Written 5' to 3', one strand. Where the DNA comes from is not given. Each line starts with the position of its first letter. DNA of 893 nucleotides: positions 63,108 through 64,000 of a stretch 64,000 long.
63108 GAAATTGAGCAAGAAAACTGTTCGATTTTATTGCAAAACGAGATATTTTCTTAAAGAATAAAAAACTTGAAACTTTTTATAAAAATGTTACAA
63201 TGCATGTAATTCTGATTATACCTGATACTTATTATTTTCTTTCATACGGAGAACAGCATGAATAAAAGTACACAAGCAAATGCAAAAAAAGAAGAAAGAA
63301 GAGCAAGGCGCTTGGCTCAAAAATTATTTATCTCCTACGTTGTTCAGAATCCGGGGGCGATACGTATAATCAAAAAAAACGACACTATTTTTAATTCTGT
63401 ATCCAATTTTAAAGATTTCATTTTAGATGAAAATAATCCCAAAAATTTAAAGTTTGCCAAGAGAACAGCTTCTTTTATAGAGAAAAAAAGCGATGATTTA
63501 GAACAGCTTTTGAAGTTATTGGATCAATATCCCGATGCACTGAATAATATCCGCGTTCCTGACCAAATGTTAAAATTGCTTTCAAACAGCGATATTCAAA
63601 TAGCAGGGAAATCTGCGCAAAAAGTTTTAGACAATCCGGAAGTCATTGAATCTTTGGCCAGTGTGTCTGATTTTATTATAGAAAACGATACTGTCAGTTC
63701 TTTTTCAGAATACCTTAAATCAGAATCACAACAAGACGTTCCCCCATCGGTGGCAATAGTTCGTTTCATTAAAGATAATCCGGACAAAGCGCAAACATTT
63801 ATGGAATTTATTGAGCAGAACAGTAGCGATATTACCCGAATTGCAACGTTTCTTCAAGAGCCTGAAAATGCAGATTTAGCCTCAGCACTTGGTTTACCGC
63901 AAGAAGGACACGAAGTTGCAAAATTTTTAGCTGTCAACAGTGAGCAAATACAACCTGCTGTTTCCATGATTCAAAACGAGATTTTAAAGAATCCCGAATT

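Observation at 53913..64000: Family of helical-repeat (HEAT/ARM-like) proteins with an x-P-E/D-L-A repeat grammar; one carries a possible GNAT-like C-terminus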

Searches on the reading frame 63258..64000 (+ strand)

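Call 8: search_protein_families(library=pfam, proteins=[window:63258-64000:+], max_evalue=0.1)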
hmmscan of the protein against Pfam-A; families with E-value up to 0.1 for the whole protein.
window:63258-64000:+ (247 aa): 2 families
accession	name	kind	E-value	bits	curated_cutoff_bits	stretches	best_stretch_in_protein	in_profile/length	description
PF21483.2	CdiA_helical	-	0.012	15.9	27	0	184-213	20-49/60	Toxin CdiA-like, helical domain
PF22813.1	TcaA_2nd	-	0.088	13.6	26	0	169-199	43-73/103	TcaA protein second domain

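Call 9: search_protein_families(library=ncbifam, proteins=[window:63258-64000:+], max_evalue=0.1)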
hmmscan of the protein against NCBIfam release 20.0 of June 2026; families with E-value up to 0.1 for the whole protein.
window:63258-64000:+ (247 aa): 2 families
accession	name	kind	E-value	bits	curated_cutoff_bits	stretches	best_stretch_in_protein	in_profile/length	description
TIGR01455.1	glmM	equivalog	0.015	14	447.55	1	68-125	344-401/442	phosphoglucosamine mutase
NF033856.1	T4SS_effec_BID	subfamily_domain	0.083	12.9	45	0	110-145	44-79/109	BID domain-containing T4SS effector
